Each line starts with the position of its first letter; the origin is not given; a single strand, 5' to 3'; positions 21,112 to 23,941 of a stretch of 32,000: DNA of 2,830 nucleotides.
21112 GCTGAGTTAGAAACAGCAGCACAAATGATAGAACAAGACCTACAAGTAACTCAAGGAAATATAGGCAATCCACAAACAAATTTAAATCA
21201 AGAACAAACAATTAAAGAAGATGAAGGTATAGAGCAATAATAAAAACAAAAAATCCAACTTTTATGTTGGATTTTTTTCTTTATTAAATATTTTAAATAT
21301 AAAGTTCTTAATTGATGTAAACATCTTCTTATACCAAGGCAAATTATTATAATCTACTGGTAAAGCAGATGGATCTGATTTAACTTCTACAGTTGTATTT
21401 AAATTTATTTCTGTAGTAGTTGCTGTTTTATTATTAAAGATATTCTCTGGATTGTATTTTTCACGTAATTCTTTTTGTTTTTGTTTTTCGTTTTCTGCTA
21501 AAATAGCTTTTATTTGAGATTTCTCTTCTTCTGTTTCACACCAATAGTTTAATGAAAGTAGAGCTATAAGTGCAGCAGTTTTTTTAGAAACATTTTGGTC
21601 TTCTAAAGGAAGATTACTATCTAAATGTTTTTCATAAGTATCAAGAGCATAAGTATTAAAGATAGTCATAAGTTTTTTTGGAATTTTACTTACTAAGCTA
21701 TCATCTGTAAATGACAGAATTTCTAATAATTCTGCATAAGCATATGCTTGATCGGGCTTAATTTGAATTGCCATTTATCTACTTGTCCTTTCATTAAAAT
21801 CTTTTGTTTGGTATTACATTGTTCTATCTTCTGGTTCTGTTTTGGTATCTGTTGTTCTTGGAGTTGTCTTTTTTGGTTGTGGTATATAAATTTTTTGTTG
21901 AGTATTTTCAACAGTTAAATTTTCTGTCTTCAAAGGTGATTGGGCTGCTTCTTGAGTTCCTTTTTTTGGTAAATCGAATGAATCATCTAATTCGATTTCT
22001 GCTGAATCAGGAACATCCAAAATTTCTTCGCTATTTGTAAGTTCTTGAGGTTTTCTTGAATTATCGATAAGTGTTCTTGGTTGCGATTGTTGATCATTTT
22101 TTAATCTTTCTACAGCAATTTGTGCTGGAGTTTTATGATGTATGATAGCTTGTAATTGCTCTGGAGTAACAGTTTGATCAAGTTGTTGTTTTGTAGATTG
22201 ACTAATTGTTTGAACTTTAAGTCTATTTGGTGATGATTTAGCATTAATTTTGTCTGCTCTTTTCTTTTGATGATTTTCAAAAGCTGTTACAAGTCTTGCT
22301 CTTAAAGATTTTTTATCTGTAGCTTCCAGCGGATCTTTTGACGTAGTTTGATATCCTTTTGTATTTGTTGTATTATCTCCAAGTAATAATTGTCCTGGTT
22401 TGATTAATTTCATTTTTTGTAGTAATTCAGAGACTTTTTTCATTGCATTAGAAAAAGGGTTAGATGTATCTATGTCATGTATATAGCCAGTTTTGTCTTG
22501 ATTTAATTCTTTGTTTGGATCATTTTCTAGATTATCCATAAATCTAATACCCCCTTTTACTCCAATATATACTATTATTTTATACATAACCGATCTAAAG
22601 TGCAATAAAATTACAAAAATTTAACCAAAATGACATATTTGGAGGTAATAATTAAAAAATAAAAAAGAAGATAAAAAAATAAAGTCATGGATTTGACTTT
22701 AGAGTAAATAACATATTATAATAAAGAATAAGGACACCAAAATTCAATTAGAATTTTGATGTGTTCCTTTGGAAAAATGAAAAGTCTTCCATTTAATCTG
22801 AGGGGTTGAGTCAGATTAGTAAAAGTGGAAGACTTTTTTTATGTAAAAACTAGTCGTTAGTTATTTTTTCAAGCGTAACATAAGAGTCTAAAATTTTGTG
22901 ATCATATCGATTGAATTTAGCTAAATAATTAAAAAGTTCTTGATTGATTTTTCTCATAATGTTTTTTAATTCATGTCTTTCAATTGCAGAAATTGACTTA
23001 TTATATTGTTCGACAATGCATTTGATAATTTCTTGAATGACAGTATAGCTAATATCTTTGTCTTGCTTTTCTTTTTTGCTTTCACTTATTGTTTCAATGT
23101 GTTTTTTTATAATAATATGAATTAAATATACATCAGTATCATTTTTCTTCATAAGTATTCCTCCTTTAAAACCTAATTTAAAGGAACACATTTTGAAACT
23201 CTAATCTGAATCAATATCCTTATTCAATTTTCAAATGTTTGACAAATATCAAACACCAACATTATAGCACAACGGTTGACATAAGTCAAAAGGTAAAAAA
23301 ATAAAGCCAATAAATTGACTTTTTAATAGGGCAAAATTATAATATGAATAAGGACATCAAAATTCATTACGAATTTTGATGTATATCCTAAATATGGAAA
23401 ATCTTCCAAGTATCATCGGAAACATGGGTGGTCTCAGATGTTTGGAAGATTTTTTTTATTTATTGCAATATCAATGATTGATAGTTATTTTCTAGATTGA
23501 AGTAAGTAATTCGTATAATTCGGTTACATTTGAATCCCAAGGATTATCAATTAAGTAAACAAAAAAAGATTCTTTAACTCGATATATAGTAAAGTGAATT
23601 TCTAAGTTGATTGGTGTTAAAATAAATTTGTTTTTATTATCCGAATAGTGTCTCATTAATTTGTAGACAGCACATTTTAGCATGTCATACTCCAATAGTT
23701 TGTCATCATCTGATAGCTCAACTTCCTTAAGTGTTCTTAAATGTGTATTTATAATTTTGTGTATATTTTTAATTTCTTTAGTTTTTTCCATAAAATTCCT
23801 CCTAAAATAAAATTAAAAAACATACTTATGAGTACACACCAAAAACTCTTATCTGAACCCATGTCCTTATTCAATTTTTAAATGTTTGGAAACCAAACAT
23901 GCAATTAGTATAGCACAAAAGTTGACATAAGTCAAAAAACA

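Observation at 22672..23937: Tandemly duplicated promoter-leader-small ORF-terminator cassette with no recognisable family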

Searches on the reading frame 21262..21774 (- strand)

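Call 6: search_protein_families(library=pfam, proteins=[window:21262-21774:-], max_evalue=0.01)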
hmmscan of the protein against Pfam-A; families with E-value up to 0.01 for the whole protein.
window:21262-21774:- (170 aa): 0 families

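Call 7: search_protein_families(library=ncbifam, proteins=[window:21262-21774:-], max_evalue=0.1)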
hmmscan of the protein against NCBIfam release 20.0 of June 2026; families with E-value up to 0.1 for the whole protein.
window:21262-21774:- (170 aa): 1 family
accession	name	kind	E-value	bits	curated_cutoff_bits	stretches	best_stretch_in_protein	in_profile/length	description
TIGR04285.1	nucleoid_noc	exception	0.037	13.4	315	1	8-107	101-193/255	nucleoid occlusion protein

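Call 51: search_protein_families(library=padloc, proteins=[window:21262-21774:-], max_evalue=0.1)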
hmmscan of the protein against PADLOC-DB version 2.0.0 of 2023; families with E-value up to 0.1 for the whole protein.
window:21262-21774:- (170 aa): 0 families

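Call 52: search_protein_families(library=phrogs, proteins=[window:21262-21774:-], max_evalue=0.1)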
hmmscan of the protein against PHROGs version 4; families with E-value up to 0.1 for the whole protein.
window:21262-21774:- (170 aa): 0 families

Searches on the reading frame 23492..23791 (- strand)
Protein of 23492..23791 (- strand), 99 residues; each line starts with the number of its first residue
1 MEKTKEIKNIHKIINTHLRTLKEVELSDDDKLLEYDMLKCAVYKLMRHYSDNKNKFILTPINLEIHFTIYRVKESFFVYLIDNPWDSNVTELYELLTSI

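Call 6: search_protein_families(library=pfam, proteins=[window:23492-23791:-], max_evalue=0.01)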
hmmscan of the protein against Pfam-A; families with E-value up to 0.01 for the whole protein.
window:23492-23791:- (99 aa): 1 family
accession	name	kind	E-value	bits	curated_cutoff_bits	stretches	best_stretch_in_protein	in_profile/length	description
PF10337.15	ArAE_2_N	-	0.0059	16.1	23.5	1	5-72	231-295/470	Putative ER transporter, 6TM, N-terminal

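Call 7: search_protein_families(library=ncbifam, proteins=[window:23492-23791:-], max_evalue=0.1)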
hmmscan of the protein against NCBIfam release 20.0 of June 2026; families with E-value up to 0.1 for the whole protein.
window:23492-23791:- (99 aa): 0 families

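Call 10: find_encoding_contigs(protein=window:23492-23791:-, flank=6000, max_places=8)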
Protein window:23492-23791:- (99 aa): no gene with exactly this product is on record in the collection.

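Call 12: find_homologous_proteins(query=window:23492-23791:-, max_evalue=0.01)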
Query window:23492-23791:- (99 aa): 8 proteins with E <= 0.01 among 12 candidates.
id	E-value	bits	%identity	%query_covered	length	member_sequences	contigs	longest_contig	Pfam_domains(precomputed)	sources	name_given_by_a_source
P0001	4.5e-57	208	99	100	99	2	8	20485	-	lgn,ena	-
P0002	2.4e-52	193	91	100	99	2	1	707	-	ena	-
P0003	2.8e-47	177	85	100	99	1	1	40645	-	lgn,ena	-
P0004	2.7e-45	171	82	100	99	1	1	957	-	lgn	-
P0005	5.6e-45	169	81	100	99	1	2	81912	-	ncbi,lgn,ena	-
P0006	2.1e-44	168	79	100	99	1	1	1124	-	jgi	-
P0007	2.9e-42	161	76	100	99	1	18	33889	-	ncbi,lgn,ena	-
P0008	9.8e-41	156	78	100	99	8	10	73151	-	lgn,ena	-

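Call 14: find_encoding_contigs(protein=P0005, flank=5000, max_places=3)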
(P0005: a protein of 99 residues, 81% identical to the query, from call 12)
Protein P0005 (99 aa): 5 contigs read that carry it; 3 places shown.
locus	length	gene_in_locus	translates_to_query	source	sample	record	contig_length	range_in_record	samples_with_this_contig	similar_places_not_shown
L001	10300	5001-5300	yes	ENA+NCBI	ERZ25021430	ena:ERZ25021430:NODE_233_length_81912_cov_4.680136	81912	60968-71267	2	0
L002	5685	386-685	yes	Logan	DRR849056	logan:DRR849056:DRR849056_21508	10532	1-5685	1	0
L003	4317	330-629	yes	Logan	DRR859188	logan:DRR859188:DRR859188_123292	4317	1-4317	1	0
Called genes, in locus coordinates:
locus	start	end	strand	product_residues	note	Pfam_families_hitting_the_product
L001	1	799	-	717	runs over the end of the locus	PF09371:Tex_N, PF22706:Tex_central_region, PF16921:Tex_YqgF, PF14635:HHH_7, PF12836:HHH_3, PF17674:HHH_9, PF00575:S1, PF23459:S1_RRP5, +1 more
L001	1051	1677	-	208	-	PF01865:PhoU_div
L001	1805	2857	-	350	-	PF01384:PHO4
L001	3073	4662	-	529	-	PF00005:ABC_tran, PF02463:SMC_N (faint), PF13304:AAA_21 (faint), PF12848:ABC_tran_Xtn, PF00005:ABC_tran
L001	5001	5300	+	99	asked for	-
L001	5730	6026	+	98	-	-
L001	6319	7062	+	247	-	-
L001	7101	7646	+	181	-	-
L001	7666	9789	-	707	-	-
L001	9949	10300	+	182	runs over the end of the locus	-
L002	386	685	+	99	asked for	-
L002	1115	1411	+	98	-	-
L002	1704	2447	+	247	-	-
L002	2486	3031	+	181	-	-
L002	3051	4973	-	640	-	-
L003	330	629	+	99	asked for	-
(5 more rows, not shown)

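Call 15: find_encoding_contigs(protein=P0008, flank=5000, max_places=3)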
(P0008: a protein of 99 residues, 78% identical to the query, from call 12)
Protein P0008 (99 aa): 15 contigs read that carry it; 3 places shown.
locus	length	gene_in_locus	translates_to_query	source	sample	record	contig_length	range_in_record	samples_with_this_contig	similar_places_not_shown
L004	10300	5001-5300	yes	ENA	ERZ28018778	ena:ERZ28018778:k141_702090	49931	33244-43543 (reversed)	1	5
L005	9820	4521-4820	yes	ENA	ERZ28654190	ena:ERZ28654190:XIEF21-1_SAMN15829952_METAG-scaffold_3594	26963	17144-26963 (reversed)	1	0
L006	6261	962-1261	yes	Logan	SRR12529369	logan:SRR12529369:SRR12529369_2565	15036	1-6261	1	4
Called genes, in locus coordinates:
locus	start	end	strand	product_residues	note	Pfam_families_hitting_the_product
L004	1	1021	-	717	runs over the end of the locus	PF09371:Tex_N, PF22706:Tex_central_region, PF16921:Tex_YqgF, PF14635:HHH_7, PF12836:HHH_3, PF17674:HHH_9, PF00575:S1, PF23459:S1_RRP5, +1 more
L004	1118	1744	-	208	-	PF01865:PhoU_div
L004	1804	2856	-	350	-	PF01384:PHO4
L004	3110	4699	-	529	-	PF00005:ABC_tran, PF02463:SMC_N (faint), PF13304:AAA_21 (faint), PF12848:ABC_tran_Xtn, PF00005:ABC_tran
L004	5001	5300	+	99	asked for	-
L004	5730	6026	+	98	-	-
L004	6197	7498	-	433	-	-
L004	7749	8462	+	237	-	-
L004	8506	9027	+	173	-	-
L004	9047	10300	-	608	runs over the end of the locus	-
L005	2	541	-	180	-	?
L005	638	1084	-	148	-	PF01865:PhoU_div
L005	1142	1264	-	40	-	-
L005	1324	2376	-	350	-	PF01384:PHO4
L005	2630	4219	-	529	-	PF00005:ABC_tran, PF02463:SMC_N (faint), PF13304:AAA_21 (faint), PF12848:ABC_tran_Xtn, PF00005:ABC_tran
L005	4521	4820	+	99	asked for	-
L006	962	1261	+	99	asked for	-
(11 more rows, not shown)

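Call 16: find_encoding_contigs(protein=P0007, flank=5000, max_places=3)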
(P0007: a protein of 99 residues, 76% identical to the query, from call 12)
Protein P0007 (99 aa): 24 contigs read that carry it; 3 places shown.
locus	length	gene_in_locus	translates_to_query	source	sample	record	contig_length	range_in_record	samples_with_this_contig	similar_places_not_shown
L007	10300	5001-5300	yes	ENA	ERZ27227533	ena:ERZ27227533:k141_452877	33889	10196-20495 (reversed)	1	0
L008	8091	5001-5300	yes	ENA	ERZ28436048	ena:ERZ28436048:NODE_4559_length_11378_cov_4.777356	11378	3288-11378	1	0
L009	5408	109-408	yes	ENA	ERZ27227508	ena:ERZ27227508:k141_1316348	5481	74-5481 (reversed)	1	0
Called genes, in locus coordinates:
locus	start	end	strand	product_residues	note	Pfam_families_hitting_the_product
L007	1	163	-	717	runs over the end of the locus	PF09371:Tex_N, PF22706:Tex_central_region, PF16921:Tex_YqgF, PF14635:HHH_7, PF12836:HHH_3, PF17674:HHH_9, PF00575:S1, PF23459:S1_RRP5, +1 more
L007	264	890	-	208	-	PF01865:PhoU_div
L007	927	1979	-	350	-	PF01384:PHO4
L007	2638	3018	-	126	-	-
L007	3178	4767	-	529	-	PF00005:ABC_tran, PF02463:SMC_N (faint), PF13304:AAA_21 (faint), PF12848:ABC_tran_Xtn, PF00005:ABC_tran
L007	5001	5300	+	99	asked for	-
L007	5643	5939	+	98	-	-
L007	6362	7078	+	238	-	-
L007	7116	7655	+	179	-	-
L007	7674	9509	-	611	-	-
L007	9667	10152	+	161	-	-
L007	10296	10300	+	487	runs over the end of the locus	PF00890:FAD_binding_2 (faint), PF01266:DAO (faint), PF07992:Pyr_redox_2 (faint), PF21688:FAD-depend_C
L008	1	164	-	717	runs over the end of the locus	PF09371:Tex_N, PF22706:Tex_central_region, PF16921:Tex_YqgF, PF14635:HHH_7, PF12836:HHH_3, PF17674:HHH_9, PF00575:S1, PF23459:S1_RRP5, +1 more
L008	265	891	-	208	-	PF01865:PhoU_div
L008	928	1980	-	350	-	PF01384:PHO4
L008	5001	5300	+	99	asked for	-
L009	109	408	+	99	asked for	-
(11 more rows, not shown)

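Call 51: search_protein_families(library=padloc, proteins=[window:23492-23791:-], max_evalue=0.1)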
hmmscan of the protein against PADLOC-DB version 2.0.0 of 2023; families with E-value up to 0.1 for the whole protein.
window:23492-23791:- (99 aa): 0 families

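Call 52: search_protein_families(library=phrogs, proteins=[window:23492-23791:-], max_evalue=0.1)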
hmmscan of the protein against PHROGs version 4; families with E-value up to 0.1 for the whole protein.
window:23492-23791:- (99 aa): 0 families
